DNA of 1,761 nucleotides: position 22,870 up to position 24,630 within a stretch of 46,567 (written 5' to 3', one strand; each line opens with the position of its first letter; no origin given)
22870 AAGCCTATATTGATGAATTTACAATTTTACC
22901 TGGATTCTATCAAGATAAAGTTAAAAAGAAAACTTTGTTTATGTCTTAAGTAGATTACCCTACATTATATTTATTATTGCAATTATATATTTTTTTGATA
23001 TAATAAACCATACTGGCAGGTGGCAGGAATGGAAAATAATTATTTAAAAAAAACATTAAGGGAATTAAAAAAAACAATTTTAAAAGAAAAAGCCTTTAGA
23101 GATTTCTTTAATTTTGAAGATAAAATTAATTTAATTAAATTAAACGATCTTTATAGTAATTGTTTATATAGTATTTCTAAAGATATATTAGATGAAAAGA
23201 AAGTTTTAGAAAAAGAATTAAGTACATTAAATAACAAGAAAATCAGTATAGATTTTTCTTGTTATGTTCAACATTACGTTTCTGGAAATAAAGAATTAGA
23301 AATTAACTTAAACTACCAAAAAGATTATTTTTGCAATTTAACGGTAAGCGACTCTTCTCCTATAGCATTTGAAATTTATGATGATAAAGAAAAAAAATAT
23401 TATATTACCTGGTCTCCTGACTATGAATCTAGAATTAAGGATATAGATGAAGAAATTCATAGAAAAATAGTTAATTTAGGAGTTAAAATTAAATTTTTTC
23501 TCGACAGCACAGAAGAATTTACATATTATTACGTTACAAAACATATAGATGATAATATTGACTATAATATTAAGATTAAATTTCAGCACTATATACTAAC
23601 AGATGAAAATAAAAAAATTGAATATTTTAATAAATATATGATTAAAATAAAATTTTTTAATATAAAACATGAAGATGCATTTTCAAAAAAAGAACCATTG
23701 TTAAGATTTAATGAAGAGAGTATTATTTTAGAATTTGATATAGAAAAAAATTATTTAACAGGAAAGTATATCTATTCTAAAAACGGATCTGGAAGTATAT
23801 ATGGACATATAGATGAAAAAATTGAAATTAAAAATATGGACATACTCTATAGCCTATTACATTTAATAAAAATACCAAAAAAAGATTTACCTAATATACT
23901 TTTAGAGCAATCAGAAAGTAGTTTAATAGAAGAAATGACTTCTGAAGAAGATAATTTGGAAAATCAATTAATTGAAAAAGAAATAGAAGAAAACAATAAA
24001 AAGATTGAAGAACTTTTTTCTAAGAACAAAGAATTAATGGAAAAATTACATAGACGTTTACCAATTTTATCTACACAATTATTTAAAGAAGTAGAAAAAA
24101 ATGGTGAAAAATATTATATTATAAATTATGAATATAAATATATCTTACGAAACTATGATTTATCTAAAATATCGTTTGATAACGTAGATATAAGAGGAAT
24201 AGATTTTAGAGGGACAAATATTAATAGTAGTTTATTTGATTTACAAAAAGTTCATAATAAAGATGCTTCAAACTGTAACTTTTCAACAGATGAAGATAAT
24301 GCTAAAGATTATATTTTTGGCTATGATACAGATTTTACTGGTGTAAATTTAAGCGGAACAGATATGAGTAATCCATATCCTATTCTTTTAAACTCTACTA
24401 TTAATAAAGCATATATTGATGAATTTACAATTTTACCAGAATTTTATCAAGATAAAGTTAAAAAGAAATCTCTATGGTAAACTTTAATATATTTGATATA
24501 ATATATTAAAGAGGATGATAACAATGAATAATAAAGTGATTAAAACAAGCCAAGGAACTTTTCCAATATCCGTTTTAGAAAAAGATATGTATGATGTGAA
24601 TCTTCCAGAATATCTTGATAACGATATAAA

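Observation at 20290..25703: Five-gene accessory block between holA and rarA: helical orphan, two pentapeptide-repeat paralogs, small ORF, truncated HipA-type kinase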

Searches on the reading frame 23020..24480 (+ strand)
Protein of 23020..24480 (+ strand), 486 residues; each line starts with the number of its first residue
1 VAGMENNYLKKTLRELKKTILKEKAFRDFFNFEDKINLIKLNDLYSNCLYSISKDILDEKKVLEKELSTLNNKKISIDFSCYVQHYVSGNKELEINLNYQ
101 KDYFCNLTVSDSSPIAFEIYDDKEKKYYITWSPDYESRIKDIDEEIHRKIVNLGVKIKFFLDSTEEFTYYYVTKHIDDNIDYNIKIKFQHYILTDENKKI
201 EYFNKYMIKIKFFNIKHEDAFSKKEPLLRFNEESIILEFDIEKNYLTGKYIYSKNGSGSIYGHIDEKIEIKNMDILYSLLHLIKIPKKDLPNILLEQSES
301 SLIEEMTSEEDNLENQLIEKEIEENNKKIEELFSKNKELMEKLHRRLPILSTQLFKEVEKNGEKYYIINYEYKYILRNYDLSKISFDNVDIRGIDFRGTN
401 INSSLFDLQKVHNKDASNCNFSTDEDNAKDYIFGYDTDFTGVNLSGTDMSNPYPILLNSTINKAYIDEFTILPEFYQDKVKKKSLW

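Call 3: search_protein_families(library=pfam, proteins=[window:23020-24480:+], max_evalue=0.1)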
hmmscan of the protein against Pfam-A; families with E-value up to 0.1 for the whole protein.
window:23020-24480:+ (486 aa): 2 families
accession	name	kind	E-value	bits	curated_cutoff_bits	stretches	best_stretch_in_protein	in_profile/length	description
PF00805.28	Pentapeptide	-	4.6e-05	23.3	20.2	0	437-451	21-35/40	Pentapeptide repeats (8 copies)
PF13599.13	Pentapeptide_4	-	0.002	18.6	38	1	377-422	19-64/78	Pentapeptide repeat region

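Call 4: search_protein_families(library=padloc, proteins=[window:23020-24480:+], max_evalue=0.1)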
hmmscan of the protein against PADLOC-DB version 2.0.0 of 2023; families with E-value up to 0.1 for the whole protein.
window:23020-24480:+ (486 aa): 0 families

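Call 5: search_protein_families(library=ncbifam, proteins=[window:23020-24480:+], max_evalue=1)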
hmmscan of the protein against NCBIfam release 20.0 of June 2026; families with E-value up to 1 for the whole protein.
window:23020-24480:+ (486 aa): 0 families

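Call 6: search_protein_families(library=phrogs, proteins=[window:23020-24480:+], max_evalue=0.1)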
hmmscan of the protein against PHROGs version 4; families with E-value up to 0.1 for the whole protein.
window:23020-24480:+ (486 aa): 0 families

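Call 45: find_homologous_proteins(query=window:23029-24480:+, max_evalue=0.001)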
Query window:23029-24480:+ (483 aa): 22 proteins with E <= 0.001 among 8000 candidates.
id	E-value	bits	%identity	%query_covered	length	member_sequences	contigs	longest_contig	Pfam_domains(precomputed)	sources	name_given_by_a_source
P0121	0.0e+0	1045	100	100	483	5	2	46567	-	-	-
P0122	8.8e-257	871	86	100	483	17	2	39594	-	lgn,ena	-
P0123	7.8e-256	867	86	100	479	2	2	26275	-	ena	-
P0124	1.5e-181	623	67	100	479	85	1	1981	-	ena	-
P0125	7.0e-71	258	56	52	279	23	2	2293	-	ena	-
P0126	7.2e-69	251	55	52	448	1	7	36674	-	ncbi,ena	-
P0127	2.2e-68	250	69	40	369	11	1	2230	-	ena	-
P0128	8.6e-68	248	68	40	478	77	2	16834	-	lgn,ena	-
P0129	1.4e-66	244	68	40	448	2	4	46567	-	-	-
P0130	1.6e-66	243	55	52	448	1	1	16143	-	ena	-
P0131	2.3e-60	223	51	53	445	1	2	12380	-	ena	-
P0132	4.8e-49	186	46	51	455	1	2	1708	-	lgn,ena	-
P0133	9.1e-47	178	33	93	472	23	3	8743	-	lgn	-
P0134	4.6e-46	176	44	49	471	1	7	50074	-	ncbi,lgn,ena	-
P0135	7.8e-46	175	44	49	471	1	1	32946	-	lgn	-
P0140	3.4e-45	173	47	45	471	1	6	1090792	-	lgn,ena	-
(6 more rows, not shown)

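Call 46: find_encoding_contigs(protein=P0140, flank=8000, max_places=3)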
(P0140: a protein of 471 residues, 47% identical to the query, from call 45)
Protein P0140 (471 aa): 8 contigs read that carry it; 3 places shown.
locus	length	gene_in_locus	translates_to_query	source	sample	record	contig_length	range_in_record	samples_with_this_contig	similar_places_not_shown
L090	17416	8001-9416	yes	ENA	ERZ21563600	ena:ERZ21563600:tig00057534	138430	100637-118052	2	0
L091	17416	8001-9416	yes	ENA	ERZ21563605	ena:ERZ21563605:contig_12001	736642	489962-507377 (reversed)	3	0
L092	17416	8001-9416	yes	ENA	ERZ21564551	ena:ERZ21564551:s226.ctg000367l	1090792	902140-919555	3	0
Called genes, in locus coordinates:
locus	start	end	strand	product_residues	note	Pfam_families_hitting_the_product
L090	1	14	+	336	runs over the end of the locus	PF13302:Acetyltransf_3 (faint), PF13527:Acetyltransf_9 (faint), PF00583:Acetyltransf_1, PF13673:Acetyltransf_10, PF13508:Acetyltransf_7, PF00583:Acetyltransf_1, PF13673:Acetyltransf_10 (weak), PF13508:Acetyltransf_7, +1 more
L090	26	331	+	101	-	PF01048:PNP_UDP_1 (weak)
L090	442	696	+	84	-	PF01048:PNP_UDP_1 (weak)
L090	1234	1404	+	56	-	-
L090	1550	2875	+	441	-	PF01548:DEDD_Tnp_IS110, PF02371:Transposase_20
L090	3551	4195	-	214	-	-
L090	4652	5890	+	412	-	PF00579:tRNA-synt_1b, PF22421:SYY_C-terminal, PF01479:S4 (weak)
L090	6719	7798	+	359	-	-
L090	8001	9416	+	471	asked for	-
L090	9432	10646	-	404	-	PF05496:RuvB_N, PF00004:AAA, PF07728:AAA_5 (faint), PF16193:AAA_assoc_2, PF12002:MgsA_C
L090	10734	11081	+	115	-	-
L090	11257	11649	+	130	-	-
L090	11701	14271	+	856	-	PF01624:MutS_I, PF05188:MutS_II, PF05192:MutS_III, PF05190:MutS_IV, PF00488:MutS_V, PF27441:MutS_C (faint)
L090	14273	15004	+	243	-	-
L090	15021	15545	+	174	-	-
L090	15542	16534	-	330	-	PF00962:A_deaminase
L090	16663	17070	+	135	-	PF01029:NusB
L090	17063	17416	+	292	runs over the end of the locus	PF13742:tRNA_anti_2, PF01336:tRNA_anti-codon, PF02601:Exonuc_VII_L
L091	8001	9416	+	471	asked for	-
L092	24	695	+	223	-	PF01048:PNP_UDP_1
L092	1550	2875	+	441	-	PF01548:DEDD_Tnp_IS110, PF02371:Transposase_20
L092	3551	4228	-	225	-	-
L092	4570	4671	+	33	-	-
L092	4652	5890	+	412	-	PF00579:tRNA-synt_1b, PF22421:SYY_C-terminal, PF01479:S4 (weak)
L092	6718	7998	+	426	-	-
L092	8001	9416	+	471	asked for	-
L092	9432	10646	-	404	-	PF05496:RuvB_N, PF00004:AAA, PF07728:AAA_5 (faint), PF16193:AAA_assoc_2, PF12002:MgsA_C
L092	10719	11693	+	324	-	-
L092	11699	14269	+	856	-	PF01624:MutS_I, PF05188:MutS_II, PF05192:MutS_III, PF05190:MutS_IV, PF00488:MutS_V, PF27441:MutS_C (faint)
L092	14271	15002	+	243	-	-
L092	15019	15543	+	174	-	-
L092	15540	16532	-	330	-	PF00962:A_deaminase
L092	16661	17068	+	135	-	PF01029:NusB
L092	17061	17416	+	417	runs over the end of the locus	PF13742:tRNA_anti_2, PF01336:tRNA_anti-codon, PF02601:Exonuc_VII_L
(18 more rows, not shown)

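Call 47: find_encoding_contigs(protein=P0126, flank=8000, max_places=3)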
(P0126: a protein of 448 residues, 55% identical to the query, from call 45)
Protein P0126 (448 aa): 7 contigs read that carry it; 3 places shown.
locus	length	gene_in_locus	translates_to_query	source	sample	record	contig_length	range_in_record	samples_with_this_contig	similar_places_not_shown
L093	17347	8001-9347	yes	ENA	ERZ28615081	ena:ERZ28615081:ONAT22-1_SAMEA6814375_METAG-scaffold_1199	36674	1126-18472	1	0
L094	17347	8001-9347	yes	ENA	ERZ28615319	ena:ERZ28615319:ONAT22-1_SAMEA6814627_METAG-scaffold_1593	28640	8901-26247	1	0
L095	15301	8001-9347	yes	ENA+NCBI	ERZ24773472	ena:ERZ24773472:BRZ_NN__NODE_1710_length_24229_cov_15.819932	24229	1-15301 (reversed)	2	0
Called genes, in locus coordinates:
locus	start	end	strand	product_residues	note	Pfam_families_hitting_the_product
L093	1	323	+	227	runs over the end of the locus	PF08478:POTRA_1, PF03799:FtsQ_DivIB_C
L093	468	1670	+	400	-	PF01594:AI-2E_transport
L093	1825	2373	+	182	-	PF04275:P-mevalo_kinase (faint), PF21448:DNMK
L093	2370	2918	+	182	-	PF13238:AAA_18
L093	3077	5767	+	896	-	PF01411:tRNA-synt_2c, PF07973:tRNA_SAD, PF02272:DHHA1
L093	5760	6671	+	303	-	PF06144:DNA_pol3_delta, PF21694:DNA_pol3_delta_C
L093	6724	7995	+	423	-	-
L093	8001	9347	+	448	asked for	-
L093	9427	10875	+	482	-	-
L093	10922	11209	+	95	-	-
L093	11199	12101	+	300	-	-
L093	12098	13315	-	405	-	PF05496:RuvB_N, PF00004:AAA, PF07728:AAA_5 (faint), PF16193:AAA_assoc_2, PF12002:MgsA_C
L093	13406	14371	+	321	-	-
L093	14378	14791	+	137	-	-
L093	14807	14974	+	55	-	-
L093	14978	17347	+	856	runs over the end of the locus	PF01624:MutS_I, PF05188:MutS_II (weak), PF05192:MutS_III, PF05190:MutS_IV, PF00488:MutS_V, PF27441:MutS_C (weak)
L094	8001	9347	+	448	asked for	-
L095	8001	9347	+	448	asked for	-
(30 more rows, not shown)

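Call 48: find_encoding_contigs(protein=P0128, flank=8000, max_places=3)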
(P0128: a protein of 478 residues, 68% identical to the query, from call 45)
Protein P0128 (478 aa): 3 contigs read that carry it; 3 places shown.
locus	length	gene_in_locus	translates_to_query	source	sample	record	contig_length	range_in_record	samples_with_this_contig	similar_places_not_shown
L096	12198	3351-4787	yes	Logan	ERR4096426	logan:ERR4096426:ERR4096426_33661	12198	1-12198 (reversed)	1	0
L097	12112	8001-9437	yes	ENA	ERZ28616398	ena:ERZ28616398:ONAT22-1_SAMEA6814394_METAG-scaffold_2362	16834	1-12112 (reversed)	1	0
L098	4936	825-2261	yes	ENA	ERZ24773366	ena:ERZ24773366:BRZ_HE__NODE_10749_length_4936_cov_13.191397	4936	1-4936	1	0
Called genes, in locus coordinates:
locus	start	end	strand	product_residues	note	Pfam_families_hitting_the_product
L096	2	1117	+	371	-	?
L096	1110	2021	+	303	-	PF06144:DNA_pol3_delta, PF21694:DNA_pol3_delta_C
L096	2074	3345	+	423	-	-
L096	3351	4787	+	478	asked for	-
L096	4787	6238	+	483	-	-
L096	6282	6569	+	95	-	-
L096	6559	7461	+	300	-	PF07804:HipA_C (weak)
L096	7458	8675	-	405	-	PF05496:RuvB_N, PF00004:AAA, PF16193:AAA_assoc_2, PF12002:MgsA_C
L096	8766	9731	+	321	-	-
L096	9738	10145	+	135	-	-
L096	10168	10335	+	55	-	-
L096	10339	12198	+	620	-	?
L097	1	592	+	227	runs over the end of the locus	PF08478:POTRA_1, PF03799:FtsQ_DivIB_C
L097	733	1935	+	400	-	PF01594:AI-2E_transport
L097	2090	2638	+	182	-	PF04275:P-mevalo_kinase (faint), PF21448:DNMK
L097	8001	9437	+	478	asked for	-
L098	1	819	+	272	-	?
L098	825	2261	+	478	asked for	-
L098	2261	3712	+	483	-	-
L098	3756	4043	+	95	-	-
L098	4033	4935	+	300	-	PF07804:HipA_C (weak)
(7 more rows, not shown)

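Call 61: predict_structure(alignment_id=A4)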
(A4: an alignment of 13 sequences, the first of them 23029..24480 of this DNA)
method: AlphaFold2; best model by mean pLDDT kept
length: 483 residues; sequences in the alignment: 13
mean_pLDDT: 67.5   pTM: 0.49
mean pLDDT of the five models: 67.5, 67.1, 66.0, 64.7, 64.1
residues with pLDDT >= 90: 33; 70-90: 222; 50-70: 119; < 50: 109
segments of 3 or more residues with pLDDT < 50: 77-112, 190-198, 220-224, 253-259, 298-311, 422-426, 449-473, 476-483
pLDDT, mean of each block of 10 residues (from residue 1): 75 76 55 84 80 82 73 53 33 38 45 53 57 55 74 69 71 62 72 42 83 61 59 85 86 50 79 83 81 62 42 66 83 71 83 90 92 86 92 82 87 80 53 72 66 37 45 47 37
secondary structure, 60 per line:
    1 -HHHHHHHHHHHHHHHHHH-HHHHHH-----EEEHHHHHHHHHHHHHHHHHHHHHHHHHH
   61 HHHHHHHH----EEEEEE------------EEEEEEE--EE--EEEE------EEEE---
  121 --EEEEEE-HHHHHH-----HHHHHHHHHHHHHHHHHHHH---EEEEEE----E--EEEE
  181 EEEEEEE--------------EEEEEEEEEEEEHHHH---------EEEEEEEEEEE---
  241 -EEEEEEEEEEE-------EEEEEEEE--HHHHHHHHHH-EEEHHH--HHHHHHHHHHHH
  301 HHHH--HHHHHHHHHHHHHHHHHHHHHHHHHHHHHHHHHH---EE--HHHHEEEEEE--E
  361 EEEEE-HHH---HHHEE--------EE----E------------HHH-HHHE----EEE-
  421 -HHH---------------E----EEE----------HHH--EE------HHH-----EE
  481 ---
elements in order: H2-19 H21-26 E32-34 H35-68 E73-78 E91-97 E104-107 E114-117 E123-128 H130-135 H141-160 E164-169 E177-187 E202-213 H214-217 E227-237 E242-252 E260-267 H270-279 E281-283 H289-304 H307-340 H348-351 E352-357 E360-365 E417-419 E445-447

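Call 65: fold_search(model_id=the predicted structure, library=pdb)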
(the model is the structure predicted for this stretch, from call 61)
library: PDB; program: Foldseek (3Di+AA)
matches with E <= 10: 392; with E <= 0.001: 0
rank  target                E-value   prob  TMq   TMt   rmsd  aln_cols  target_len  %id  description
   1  8p94_U                4.3e-03  0.25  0.09  0.13  24.5       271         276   10  Cryo-EM structure of cortactin stabilized Arp2/3-complex nucleated actin branches (released 2024-01-03)
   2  9y9m_Y                6.5e-03  0.21  0.09  0.14  23.3       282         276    9  Capping protein bound to the barbed end of cofilactin (released 2026-03-04)
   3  3aaa_A                1.2e-02  0.21  0.09  0.15  24.5       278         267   11  Crystal Structure of Actin capping protein in complex with V-1 (released 2010-08-04)
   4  9b85_N                1.5e-02  0.14  0.08  0.12  23.6       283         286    9  Cryo-EM structure of human dynactin complex bound to Chlamydia effector Dre1 (released 2025-04-16)
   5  7t5q_J                1.8e-02  0.20  0.09  0.13  22.9       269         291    9  Cryo-EM Structure of a Transition State of Arp2/3 Complex Activation (released 2023-06-14)
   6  9yim_Y                2.0e-02  0.15  0.09  0.13  24.1       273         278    9  Capping protein bound to the barbed end of F-actin (released 2026-03-04)
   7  3aaa_B                2.7e-02  0.16  0.09  0.15  23.4       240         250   11  Crystal Structure of Actin capping protein in complex with V-1 (released 2010-08-04)
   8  7ds3_A                2.9e-02  0.12  0.09  0.13  25.2       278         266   11  Crystal structure of actin capping protein in complex with twinflin-2 C-terminus tail (released 2021-03-03)
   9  7ds2_A                3.1e-02  0.11  0.08  0.12  23.9       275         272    9  Crystal structure of actin capping protein in complex with twinflin-1 C-terminus tail (released 2021-03-03)
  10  3lk2_B                3.2e-02  0.18  0.09  0.16  23.7       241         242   11  Crystal structure of CapZ bound to the uncapping motif from CARMIL (released 2010-04-07)
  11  7pdz_F                3.2e-02  0.15  0.09  0.14  24.1       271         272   11  Structure of capping protein bound to the barbed end of a cytoplasmic actin filament (released 2021-09-01)
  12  3aa1_A                3.2e-02  0.13  0.08  0.13  24.4       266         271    8  Crystal structure of Actin capping protein in complex with the Cp-binding motif derived from CKIP-1 (released 2010-08-04)
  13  7dsa_A                3.6e-02  0.12  0.09  0.14  24.4       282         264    9  Crystal structure of actin capping protein in complex with V-1 (space group P62) (released 2021-03-03)
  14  8p94_V                3.9e-02  0.13  0.09  0.14  22.4       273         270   12  Cryo-EM structure of cortactin stabilized Arp2/3-complex nucleated actin branches (released 2024-01-03)
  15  7ds8_A                3.9e-02  0.13  0.08  0.13  23.9       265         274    7  Crystal structure of actin capping protein in complex with twinflin-1/CD2AP CPI chimera peptide (CDN-TWC) (released 2021-03-03)
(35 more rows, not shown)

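Call 93: fold_search(model_id=the predicted structure, library=viral)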
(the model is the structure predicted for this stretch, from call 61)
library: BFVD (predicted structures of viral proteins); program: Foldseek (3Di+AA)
matches with E <= 10: 738; with E <= 0.001: 0
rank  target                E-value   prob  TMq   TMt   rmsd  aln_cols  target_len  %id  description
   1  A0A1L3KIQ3            5.1e-03  0.18  0.06  0.10  23.3       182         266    7  Uncharacterized protein [Hubei levi-like virus 9]
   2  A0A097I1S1            1.8e-02  0.91  0.14  0.36   7.4       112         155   17  (no name in the UniProt tables at hand)
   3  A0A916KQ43            2.3e-02  0.11  0.06  0.21  21.4       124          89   15  Uncharacterized protein [Mythimna separata entomopoxvirus 'L']
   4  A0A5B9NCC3            2.4e-02  0.12  0.08  0.12  18.0       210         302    9  Uncharacterized protein [Aeromonas phage 4_4572]
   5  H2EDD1                2.5e-02  0.16  0.08  0.13  18.1       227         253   14  Uncharacterized protein [Moumouvirus sp. 'Monve']
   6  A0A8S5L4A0            3.0e-02  0.07  0.08  0.09  25.9       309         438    7  Maturation protein [ssRNA phage SRR5466337_3]
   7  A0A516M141            3.2e-02  0.09  0.07  0.10  21.7       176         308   12  (no name in the UniProt tables at hand)
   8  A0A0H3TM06            3.6e-02  0.12  0.11  0.16  25.1       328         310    8  (no name in the UniProt tables at hand)
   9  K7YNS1                4.3e-02  0.09  0.10  0.14  24.9       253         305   12  B131 [Rat cytomegalovirus (isolate England)]
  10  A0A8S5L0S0            5.1e-02  0.04  0.06  0.07  27.6       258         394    7  Maturation protein [ssRNA phage SRR6960551_7]
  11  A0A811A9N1            7.6e-02  0.21  0.16  0.19  21.5       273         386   10  (no name in the UniProt tables at hand)
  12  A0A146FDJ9            7.6e-02  0.08  0.07  0.16  20.0       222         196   10  22 kDa protein [Grapevine leafroll-associated virus 13]
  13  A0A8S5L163            7.6e-02  0.05  0.07  0.08  21.9       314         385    7  Maturation protein (Fragment) [ssRNA phage SRR7976326_4]
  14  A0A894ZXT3            8.0e-02  0.09  0.09  0.17  10.5       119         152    8  (no name in the UniProt tables at hand)
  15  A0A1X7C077            1.1e-01  0.41  0.13  0.37  17.8       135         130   11  (no name in the UniProt tables at hand)
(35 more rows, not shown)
